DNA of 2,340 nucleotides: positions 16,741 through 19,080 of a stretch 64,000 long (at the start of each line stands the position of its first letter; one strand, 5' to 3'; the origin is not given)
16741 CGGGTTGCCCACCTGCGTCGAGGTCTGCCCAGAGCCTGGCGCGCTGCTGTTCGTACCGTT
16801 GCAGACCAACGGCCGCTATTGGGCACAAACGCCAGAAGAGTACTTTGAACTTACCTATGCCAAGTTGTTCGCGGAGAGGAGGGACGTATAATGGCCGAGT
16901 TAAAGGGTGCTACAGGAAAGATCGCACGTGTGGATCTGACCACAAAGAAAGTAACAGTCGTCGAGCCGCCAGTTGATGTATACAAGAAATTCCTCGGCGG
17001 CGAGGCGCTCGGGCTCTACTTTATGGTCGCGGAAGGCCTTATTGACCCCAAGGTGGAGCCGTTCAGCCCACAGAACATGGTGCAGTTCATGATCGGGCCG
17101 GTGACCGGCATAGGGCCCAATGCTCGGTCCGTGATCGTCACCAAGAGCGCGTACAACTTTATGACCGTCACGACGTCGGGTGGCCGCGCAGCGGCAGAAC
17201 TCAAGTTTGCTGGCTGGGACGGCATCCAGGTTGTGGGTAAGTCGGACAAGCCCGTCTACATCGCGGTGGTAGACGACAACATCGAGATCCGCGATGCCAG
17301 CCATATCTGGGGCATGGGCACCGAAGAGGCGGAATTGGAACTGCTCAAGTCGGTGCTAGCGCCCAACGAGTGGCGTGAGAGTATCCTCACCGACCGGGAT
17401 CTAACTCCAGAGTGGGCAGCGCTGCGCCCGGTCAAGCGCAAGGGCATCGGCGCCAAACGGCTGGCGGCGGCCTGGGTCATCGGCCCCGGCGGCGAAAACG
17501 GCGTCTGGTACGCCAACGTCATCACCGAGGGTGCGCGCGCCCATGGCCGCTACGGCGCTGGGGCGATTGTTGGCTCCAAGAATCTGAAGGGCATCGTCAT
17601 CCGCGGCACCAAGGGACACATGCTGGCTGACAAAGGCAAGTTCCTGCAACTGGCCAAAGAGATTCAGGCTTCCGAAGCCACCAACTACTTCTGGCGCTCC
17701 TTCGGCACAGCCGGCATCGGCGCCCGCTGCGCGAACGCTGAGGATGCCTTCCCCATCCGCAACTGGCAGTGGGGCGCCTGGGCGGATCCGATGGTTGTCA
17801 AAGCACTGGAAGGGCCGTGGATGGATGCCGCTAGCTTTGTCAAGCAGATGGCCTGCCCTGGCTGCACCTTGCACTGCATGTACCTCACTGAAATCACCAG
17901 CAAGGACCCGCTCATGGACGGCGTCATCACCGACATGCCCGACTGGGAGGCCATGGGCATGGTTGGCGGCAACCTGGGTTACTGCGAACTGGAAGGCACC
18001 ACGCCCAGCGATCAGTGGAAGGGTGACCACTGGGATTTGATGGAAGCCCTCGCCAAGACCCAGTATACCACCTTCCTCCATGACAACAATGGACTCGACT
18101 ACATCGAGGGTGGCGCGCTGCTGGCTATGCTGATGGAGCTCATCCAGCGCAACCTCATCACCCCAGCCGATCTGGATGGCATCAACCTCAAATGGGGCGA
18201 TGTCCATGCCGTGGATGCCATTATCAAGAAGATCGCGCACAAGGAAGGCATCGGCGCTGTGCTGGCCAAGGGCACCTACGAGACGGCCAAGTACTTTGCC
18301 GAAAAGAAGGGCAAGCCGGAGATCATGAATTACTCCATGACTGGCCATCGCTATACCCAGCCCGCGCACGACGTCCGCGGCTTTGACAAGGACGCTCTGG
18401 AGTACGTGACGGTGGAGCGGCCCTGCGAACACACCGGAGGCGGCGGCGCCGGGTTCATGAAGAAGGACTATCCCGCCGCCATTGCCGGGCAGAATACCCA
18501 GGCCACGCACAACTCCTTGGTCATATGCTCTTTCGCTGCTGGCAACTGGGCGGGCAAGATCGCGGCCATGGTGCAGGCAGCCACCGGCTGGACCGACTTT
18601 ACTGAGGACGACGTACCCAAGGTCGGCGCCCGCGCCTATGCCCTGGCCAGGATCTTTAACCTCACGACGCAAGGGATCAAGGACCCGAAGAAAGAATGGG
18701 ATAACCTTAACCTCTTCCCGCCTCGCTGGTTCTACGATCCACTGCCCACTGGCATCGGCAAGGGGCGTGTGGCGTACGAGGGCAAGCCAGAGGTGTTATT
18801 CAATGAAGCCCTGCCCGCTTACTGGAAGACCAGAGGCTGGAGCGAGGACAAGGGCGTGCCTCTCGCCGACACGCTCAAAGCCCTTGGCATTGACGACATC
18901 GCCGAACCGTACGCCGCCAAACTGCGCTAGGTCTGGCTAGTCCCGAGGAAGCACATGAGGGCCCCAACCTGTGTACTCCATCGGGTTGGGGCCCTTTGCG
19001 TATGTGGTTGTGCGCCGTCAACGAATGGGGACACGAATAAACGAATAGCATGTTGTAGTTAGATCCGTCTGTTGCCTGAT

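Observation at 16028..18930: Tungsten-type AOR paired with a TAT-exported lipoprotein ferredoxin: possible extracytoplasmic AOR via Tat hitch-hiking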

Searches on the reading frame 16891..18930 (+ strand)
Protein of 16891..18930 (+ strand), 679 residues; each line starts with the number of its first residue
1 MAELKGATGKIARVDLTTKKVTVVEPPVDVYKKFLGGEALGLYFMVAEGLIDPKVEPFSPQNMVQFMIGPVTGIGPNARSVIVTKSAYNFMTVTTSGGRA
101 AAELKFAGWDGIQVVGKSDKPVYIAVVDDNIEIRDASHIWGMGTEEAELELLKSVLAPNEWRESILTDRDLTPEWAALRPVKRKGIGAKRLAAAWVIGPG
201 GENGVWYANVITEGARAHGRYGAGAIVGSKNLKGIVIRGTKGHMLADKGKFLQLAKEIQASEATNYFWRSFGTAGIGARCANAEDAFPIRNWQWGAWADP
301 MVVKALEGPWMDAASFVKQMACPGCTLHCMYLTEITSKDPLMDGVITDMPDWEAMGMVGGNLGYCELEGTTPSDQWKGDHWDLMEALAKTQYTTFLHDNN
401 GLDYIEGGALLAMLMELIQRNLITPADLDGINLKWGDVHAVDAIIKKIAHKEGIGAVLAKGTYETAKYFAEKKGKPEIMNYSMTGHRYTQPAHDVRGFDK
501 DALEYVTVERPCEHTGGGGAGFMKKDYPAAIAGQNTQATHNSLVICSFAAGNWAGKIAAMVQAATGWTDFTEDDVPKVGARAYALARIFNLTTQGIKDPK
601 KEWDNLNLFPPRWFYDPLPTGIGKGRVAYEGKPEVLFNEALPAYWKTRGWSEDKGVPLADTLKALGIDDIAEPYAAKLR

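Call 3: search_protein_families(library=pfam, proteins=[window:16891-18930:+])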
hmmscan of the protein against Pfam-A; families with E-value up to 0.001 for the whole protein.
window:16891-18930:+ (679 aa): 2 families
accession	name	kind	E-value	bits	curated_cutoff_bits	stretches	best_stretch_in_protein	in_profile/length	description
PF01314.23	AFOR_C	-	4.3e-71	240.5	27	1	254-667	6-385/385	Aldehyde ferredoxin oxidoreductase, domains 2 & 3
PF02730.20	AFOR_N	-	8.5e-53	179.5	29.8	1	9-240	1-199/199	Aldehyde ferredoxin oxidoreductase, N-terminal domain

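Call 4: search_protein_families(library=ncbifam, proteins=[window:16891-18930:+])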
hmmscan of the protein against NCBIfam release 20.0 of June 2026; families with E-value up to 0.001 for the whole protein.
window:16891-18930:+ (679 aa): 2 families
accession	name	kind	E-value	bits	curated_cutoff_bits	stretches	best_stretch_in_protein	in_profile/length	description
NF007354.0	PRK09849.1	equivalog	3.7e-50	171.2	868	3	3-153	4-155/703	aldehyde ferredoxin oxidoreductase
NF040818.1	GAPOR_Arch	equivalog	7e-07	27.9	1300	1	54-133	44-125/654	glyceraldehyde-3-phosphate:ferredoxin oxidoreductase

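Call 7: search_solved_structures(query=window:16891-18930:+, max_evalue=0.001)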
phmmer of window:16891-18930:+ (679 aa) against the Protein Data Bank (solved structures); distinct sequences matched with E-value up to 0.001: 9.
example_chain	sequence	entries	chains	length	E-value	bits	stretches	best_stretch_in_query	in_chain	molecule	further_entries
1aor_A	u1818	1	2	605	7.6e-76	259.1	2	183-668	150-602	ALDEHYDE FERREDOXIN OXIDOREDUCTASE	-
9mqx_D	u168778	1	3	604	3.9e-71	243.6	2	195-675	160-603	Aldehyde:ferredoxin oxidoreductase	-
6x6u_A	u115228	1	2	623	4.1e-71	243.5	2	8-368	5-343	Formaldehyde:ferredoxin oxidoreductase wor5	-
6x1o_A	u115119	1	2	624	4.1e-71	243.5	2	8-368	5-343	Formaldehyde:ferredoxin oxidoreductase wor5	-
9g7j_A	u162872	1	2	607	3.5e-61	210.7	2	195-670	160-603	Aldehyde ferredoxin oxidoreductase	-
1b25_A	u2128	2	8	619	2.2e-51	178.3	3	6-152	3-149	PROTEIN (FORMALDEHYDE FERREDOXIN OXIDOREDUCTASE) | FORMALDEHYDE FERREDOXIN OXIDOREDUCTASE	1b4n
8c0z_A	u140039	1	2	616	4.3e-51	177.3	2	196-667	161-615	Aldehyde:ferredoxin oxidoreductase,tungsten-containing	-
9q1t_A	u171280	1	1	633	9.3e-41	143.2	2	1-151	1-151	Tungsten-dependent aldehyde oxidoreductase WOR83 from Haloferax volcanii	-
4z3w_A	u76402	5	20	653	2.8e-34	121.7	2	7-155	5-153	Benzoyl-CoA reductase, putative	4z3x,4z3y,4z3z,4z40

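Call 16: find_homologous_proteins(query=window:16891-18930:+, max_evalue=1e-20)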
Query window:16891-18930:+ (679 aa): 432 proteins with E <= 1e-20 among 8000 candidates; the best 120 are listed.
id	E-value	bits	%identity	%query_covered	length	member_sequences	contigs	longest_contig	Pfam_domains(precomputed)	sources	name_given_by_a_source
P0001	0.0e+0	1497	94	100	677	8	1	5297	PF02730.21,PF01314.24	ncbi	ncbi:MAG: aldehyde ferredoxin oxidoreductase family protein [Anaerolineae bacterium]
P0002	0.0e+0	1238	78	100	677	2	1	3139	PF02730.21,PF01314.24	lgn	-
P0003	0.0e+0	1224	77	100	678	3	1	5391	PF02730.21,PF01314.24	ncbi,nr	ncbi:MAG TPA: hypothetical protein EYP55_11410 [Anaerolineae bacterium]|nr:hypothetical protein [Ana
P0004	0.0e+0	1218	77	100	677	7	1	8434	PF02730.21,PF01314.24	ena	-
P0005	0.0e+0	1199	75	98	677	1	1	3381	PF02730.21,PF01314.24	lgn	-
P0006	0.0e+0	1184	76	100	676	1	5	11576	PF02730.21,PF01314.24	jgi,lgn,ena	-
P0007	0.0e+0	1183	75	100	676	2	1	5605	PF02730.21,PF01314.24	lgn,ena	-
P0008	0.0e+0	1173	74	98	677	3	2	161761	PF02730.21,PF01314.24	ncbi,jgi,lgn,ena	-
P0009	0.0e+0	1170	74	98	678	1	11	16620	PF02730.21,PF01314.24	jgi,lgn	-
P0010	0.0e+0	1168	73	100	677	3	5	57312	PF02730.21,PF01314.24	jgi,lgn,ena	-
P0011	0.0e+0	1164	73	100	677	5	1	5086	PF02730.21,PF01314.24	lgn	-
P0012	0.0e+0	1162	74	100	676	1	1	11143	PF02730.21,PF01314.24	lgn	-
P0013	0.0e+0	1149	72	99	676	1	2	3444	PF02730.21,PF01314.24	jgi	jgi:aldehyde:ferredoxin oxidoreductase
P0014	0.0e+0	1145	72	100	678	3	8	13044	PF02730.21,PF01314.24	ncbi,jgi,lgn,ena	-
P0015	0.0e+0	1137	72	99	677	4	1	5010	PF02730.21,PF01314.24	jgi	jgi:aldehyde:ferredoxin oxidoreductase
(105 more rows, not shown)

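Call 22: find_related_loci(query=window:16891-18930:+, collection=genome_contigs, flank=8000)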
Query window:16891-18930:+ (679 aa) in genome_contigs; peptide patterns used: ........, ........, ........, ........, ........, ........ (x = any residue, [..] = any of these).
85 stretches matched a pattern; 60 encode a relative of the query (tblastn E <= 1e-3); 59 distinct loci.
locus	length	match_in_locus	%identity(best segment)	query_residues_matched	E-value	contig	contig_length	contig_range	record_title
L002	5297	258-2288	94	1-679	0e+0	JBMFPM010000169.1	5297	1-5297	MAG: Anaerolineae bacterium isolate KM4338-63 NODE_7764_length_5297_cov_3.559710, whole genome shotgun sequence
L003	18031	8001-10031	94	1-679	0e+0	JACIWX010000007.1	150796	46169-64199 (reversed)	MAG: Chloroflexota bacterium isolate MAG-37 Chloroflexota_E3_bin22_Scaffold_7, whole genome shotgun sequence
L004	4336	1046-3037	75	1-666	0e+0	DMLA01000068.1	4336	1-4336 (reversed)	MAG TPA_asm: Chloroflexi bacterium isolate UBA7937 contig_7372, whole genome shotgun sequence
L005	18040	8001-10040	70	1-679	0e+0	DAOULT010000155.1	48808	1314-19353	MAG TPA_asm: Anaerolineae bacterium isolate W31_52 k127_222559, whole genome shotgun sequence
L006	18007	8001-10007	71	1-671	0e+0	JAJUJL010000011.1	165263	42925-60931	MAG: Chloroflexota bacterium isolate bin116 k141_9124_length_165263_cov_24.4858, whole genome shotgun sequence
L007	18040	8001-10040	69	1-679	0e+0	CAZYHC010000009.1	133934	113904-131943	MAG TPA_asm: uncultured Anaerolineales bacterium isolate binchicken_co294_99 genome assembly, contig: NODE_221_length_13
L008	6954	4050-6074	69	1-677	0e+0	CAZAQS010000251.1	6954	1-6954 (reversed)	MAG TPA_asm: uncultured Anaerolineaceae bacterium isolate SRP217488_co1_79 genome assembly, contig: NODE_10613_length_69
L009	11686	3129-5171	68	1-679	0e+0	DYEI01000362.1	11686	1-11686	MAG TPA_asm: Anaerolinea sp. isolate Tomsk_2_67_199 Tomsk_k141_57742, whole genome shotgun sequence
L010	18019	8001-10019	68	1-675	0e+0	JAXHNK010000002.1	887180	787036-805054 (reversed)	MAG: Anaerolineales bacterium isolate Salar_de_Ascotan_soil_MAG_ASO84 contig_2104_polypolish, whole genome shotgun seque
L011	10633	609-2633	68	1-677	0e+0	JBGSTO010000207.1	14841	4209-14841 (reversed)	MAG: Anaerolineales bacterium isolate JTS-AC409 k141_3145186, whole genome shotgun sequence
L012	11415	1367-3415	66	1-679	0e+0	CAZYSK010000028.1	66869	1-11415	MAG TPA_asm: uncultured Anaerolineales bacterium isolate binchicken_co334_204 genome assembly, contig: NODE_591_length_6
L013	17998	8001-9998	66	1-669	0e+0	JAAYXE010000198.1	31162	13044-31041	MAG: Chloroflexota bacterium isolate AS02xzSISU_56 55585_AS02, whole genome shotgun sequence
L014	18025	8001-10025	66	1-677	0e+0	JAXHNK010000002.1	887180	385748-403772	MAG: Anaerolineales bacterium isolate Salar_de_Ascotan_soil_MAG_ASO84 contig_2104_polypolish, whole genome shotgun seque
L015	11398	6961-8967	65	1-671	0e+0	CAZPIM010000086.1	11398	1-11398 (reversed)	MAG TPA_asm: uncultured Anaerolineaceae bacterium isolate SRP302447_co2_99 genome assembly, contig: NODE_15936_length_11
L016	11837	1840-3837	66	1-669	0e+0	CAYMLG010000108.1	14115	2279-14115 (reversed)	MAG TPA_asm: uncultured Anaerolineaceae bacterium isolate binchicken_co350_84 genome assembly, contig: NODE_4931_length_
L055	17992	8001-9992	74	1-666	0e+0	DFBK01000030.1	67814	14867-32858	MAG TPA_asm: Anaerolineales bacterium UBA3082 UBA3082_contig_1298, whole genome shotgun sequence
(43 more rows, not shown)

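Call 33: search_solved_structures(query=window:16891-18930:+, max_evalue=0.001, show_alignments=1)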
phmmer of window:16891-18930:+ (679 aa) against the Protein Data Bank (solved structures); distinct sequences matched with E-value up to 0.001: 9.
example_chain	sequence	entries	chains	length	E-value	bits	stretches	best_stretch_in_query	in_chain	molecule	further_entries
1aor_A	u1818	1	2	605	7.6e-76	259.1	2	183-668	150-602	ALDEHYDE FERREDOXIN OXIDOREDUCTASE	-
9mqx_D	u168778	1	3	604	3.9e-71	243.6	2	195-675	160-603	Aldehyde:ferredoxin oxidoreductase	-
6x6u_A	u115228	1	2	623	4.1e-71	243.5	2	8-368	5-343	Formaldehyde:ferredoxin oxidoreductase wor5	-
6x1o_A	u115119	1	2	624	4.1e-71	243.5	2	8-368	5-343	Formaldehyde:ferredoxin oxidoreductase wor5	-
9g7j_A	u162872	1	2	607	3.5e-61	210.7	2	195-670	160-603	Aldehyde ferredoxin oxidoreductase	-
1b25_A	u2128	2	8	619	2.2e-51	178.3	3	6-152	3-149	PROTEIN (FORMALDEHYDE FERREDOXIN OXIDOREDUCTASE) | FORMALDEHYDE FERREDOXIN OXIDOREDUCTASE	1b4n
8c0z_A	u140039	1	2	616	4.3e-51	177.3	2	196-667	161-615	Aldehyde:ferredoxin oxidoreductase,tungsten-containing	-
9q1t_A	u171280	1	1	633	9.3e-41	143.2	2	1-151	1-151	Tungsten-dependent aldehyde oxidoreductase WOR83 from Haloferax volcanii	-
4z3w_A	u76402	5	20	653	2.8e-34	121.7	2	7-155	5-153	Benzoyl-CoA reductase, putative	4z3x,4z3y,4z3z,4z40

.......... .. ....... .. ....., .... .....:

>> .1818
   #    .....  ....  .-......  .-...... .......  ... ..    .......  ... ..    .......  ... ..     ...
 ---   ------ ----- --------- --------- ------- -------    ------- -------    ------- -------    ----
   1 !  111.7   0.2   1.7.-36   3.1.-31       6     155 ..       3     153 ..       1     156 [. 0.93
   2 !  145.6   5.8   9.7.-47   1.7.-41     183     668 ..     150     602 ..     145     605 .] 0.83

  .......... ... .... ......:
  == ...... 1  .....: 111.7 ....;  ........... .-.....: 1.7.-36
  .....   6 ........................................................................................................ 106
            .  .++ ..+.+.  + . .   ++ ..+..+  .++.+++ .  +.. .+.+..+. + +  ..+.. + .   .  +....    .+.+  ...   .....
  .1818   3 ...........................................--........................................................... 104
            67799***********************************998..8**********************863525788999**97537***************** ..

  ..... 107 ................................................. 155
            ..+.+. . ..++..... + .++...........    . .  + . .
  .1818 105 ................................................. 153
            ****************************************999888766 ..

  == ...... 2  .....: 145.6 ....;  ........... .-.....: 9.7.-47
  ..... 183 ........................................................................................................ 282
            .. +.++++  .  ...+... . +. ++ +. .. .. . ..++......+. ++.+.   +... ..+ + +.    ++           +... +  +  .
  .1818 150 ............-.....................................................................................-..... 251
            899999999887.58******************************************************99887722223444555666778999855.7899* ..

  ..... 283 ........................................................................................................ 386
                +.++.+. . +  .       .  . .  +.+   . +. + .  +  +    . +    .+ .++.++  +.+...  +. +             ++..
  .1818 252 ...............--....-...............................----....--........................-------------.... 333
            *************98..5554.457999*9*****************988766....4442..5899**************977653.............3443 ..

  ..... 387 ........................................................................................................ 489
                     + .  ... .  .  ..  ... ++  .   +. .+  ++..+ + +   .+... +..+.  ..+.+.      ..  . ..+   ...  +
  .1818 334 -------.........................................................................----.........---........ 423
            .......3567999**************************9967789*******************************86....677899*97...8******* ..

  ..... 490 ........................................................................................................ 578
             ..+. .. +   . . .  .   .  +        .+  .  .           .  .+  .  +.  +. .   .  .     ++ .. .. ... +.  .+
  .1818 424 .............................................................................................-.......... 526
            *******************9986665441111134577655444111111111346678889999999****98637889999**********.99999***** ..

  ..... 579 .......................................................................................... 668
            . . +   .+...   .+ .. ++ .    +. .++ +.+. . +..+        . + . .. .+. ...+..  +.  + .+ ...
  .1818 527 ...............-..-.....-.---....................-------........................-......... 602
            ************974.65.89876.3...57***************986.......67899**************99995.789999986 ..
